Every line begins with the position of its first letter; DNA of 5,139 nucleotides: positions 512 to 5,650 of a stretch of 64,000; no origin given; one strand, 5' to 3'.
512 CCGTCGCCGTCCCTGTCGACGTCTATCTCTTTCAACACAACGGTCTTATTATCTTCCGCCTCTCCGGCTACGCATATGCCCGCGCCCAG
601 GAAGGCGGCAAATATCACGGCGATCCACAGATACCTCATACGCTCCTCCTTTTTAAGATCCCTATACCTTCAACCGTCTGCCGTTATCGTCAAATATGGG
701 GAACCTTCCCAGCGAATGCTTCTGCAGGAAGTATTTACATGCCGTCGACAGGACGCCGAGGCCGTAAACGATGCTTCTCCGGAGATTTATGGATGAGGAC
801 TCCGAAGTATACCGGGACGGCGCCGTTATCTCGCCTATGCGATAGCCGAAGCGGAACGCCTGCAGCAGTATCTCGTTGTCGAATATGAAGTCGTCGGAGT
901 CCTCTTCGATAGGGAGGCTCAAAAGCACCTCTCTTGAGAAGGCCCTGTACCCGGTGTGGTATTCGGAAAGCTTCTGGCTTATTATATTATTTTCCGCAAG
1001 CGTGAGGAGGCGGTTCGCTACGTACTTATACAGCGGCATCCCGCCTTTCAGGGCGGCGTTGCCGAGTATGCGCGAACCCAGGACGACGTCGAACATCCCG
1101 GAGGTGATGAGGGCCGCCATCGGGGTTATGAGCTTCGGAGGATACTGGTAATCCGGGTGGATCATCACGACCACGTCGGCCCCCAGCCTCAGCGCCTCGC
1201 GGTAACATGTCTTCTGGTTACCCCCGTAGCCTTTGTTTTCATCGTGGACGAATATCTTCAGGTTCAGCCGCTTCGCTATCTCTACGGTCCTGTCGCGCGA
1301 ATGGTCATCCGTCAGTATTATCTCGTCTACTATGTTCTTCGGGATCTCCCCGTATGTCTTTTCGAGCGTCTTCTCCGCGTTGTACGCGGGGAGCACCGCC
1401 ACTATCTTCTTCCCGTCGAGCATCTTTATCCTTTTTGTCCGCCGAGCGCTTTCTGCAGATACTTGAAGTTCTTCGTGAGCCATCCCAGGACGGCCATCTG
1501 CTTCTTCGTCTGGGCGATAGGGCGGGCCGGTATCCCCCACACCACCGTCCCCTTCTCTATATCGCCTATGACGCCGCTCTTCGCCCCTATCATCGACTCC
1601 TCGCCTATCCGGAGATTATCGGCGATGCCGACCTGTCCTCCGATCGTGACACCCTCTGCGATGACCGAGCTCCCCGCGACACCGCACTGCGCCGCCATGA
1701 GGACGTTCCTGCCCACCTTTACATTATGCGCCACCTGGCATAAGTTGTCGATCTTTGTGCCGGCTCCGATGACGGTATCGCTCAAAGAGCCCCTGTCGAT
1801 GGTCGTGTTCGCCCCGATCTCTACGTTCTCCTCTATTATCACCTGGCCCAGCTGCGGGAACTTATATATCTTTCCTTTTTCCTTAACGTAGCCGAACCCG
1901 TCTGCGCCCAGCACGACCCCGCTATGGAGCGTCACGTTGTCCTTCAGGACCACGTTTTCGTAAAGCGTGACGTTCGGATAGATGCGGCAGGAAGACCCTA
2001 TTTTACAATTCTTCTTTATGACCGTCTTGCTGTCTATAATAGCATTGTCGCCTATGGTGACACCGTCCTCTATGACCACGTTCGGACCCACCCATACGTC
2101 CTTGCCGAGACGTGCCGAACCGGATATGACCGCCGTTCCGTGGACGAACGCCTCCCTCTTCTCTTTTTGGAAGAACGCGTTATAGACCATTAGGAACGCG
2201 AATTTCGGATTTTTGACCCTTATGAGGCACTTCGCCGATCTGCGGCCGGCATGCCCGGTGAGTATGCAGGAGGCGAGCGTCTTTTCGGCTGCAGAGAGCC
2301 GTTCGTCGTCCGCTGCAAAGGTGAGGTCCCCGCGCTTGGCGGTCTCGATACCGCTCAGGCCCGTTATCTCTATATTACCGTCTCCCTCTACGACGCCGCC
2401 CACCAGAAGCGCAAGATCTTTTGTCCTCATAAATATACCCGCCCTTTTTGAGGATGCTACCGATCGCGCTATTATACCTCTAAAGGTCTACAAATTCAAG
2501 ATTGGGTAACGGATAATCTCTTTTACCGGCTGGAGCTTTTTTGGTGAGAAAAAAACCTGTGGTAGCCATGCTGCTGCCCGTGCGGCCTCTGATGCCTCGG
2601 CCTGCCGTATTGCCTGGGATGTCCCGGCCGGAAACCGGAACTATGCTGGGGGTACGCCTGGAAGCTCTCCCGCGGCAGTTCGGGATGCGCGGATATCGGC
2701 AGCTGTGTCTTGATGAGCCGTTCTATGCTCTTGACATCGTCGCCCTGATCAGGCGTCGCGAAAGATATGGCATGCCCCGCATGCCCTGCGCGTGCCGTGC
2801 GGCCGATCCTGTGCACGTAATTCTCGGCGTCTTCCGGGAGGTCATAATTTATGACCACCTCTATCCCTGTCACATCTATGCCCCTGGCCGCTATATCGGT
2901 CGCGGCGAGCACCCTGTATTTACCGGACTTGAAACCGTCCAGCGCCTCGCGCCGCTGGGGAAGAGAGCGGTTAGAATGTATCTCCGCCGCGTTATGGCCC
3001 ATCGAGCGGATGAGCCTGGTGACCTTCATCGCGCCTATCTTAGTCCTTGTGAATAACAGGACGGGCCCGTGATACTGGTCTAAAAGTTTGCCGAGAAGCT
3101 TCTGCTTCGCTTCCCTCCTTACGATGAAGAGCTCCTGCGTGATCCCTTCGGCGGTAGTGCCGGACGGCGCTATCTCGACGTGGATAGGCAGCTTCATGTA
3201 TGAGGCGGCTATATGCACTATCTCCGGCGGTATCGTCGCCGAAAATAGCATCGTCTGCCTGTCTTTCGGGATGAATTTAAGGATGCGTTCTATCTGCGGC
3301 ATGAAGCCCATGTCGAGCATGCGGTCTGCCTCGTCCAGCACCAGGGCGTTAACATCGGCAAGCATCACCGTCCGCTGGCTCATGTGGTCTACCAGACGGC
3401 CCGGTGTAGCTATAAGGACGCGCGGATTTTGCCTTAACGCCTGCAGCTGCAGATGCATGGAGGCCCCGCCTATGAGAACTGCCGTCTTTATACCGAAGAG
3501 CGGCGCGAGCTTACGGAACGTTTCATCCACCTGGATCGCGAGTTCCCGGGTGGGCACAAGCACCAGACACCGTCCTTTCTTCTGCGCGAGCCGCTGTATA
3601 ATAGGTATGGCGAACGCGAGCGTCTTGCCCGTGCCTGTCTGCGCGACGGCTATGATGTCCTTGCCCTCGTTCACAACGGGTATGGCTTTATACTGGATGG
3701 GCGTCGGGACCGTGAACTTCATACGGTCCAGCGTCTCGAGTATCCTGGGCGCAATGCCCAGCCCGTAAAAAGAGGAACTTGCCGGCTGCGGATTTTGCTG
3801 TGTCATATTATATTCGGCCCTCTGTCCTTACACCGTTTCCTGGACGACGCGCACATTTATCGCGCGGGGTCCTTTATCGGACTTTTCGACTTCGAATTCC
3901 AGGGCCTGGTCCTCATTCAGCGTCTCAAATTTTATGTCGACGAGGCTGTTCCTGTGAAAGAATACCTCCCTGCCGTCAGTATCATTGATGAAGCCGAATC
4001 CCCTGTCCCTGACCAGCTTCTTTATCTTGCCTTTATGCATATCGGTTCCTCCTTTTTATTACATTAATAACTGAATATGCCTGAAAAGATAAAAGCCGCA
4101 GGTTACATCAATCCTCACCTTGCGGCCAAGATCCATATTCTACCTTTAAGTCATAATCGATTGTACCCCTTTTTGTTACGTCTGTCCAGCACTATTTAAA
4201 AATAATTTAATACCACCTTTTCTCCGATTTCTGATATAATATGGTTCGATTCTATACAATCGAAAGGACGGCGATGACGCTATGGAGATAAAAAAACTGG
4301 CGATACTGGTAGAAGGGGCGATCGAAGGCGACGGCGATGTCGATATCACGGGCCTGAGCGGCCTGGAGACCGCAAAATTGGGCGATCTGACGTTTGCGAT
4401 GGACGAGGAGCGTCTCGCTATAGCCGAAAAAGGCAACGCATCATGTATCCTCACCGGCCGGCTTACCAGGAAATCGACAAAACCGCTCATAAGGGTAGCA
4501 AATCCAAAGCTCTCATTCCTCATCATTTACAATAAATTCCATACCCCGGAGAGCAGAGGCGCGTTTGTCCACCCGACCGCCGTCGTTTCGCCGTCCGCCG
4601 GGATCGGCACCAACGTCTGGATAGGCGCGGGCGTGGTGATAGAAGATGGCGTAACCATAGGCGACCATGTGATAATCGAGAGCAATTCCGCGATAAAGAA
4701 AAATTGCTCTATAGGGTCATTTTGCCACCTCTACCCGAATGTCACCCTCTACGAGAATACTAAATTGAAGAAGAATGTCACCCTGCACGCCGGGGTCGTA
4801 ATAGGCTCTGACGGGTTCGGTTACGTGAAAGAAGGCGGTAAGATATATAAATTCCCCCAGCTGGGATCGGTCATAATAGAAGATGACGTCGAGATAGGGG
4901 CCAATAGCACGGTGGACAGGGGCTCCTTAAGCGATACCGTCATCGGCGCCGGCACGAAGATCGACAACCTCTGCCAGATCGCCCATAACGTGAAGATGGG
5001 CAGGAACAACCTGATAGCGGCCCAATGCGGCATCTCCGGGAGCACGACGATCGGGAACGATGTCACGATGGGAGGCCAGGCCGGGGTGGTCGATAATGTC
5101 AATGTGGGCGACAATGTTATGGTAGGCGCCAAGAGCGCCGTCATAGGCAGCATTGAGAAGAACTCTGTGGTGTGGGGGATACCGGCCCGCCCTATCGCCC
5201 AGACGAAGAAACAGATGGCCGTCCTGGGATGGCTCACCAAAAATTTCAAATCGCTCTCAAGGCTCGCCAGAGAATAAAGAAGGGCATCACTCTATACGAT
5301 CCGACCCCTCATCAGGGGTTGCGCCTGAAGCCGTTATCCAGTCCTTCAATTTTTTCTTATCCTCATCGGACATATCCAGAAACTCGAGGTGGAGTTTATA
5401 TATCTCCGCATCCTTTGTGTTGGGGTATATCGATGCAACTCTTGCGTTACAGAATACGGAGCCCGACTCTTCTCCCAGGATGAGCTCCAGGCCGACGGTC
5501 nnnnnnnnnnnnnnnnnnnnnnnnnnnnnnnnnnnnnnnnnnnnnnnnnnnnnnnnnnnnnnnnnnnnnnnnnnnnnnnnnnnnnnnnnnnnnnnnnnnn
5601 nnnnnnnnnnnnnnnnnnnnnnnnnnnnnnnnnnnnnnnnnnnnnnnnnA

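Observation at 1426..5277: Two inverted lpxD paralogs bracket a cold-shock module, with about 71 nt of near-identical 3' ends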

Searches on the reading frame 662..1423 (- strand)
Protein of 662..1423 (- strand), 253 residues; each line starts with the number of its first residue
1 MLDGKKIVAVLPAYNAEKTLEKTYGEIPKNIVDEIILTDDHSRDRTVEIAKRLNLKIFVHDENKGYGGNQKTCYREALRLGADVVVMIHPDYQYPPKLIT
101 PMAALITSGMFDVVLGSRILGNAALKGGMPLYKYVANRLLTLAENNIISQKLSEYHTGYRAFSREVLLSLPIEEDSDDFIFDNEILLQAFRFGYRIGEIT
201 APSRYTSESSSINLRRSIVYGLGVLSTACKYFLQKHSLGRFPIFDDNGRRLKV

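Call 5: search_protein_families(library=ncbifam, proteins=[window:662-1423:-])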
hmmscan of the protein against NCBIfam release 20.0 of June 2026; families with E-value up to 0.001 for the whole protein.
window:662-1423:- (253 aa): 8 families
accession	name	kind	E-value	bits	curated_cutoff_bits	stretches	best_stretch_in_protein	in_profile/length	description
TIGR04182.1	glyco_TIGR04182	equivalog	1.5e-17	64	325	1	7-215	2-202/293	S-layer glycoprotein N-glycosyltransferase AglJ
NF041391.1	DPhHxTase_Halo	equivalog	2e-14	53.1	375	1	13-200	3-180/213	dolichyl-phosphate hexose transferase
NF058614.1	PPMAGASynPpgS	equivalog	1.4e-13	50.8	370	1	9-211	4-204/226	polyprenyl-phospho-N-acetylgalactosaminyl synthase PpgS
NF047588.1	GlcsyltransPgfSStrep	equivalog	2.5e-08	33.5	500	1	6-169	2-166/308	glycosyltransferase PgfS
TIGR04283.1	glyco_like_mftF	equivalog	2.8e-06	27.1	182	1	10-106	4-97/221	TIGR04283 family arsenosugar biosynthesis glycosyltransferase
NF010496.0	PRK13915.1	equivalog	3.1e-06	26.5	262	1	4-92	30-127/307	glucosyl-3-phosphoglycerate synthase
NF041875.1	EPS_EpsD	equivalog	9.1e-05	22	370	1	10-168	4-168/325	exopolysaccharide biosynthesis glycosyltransferase EpsD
NF007986.1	PRK10714.1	equivalog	0.00066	18.8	529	1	5-169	6-171/316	undecaprenyl-phosphate 4-deoxy-4-formamido-L-arabinose transferase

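Call 6: search_protein_families(library=pfam, proteins=[window:662-1423:-])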
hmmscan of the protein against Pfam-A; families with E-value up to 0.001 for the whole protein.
window:662-1423:- (253 aa): 1 family
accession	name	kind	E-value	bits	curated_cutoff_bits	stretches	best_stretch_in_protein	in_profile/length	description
PF00535.33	Glycos_transf_2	-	6.1e-22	78.8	23.3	1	10-167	3-164/168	Glycosyl transferase family 2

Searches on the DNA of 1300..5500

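Call 40: search_rna_families(source=window, start=1300, end=5500, threshold=evalue, max_evalue=1)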
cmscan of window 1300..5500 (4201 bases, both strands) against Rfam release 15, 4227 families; matches with E-value up to 1: 0.
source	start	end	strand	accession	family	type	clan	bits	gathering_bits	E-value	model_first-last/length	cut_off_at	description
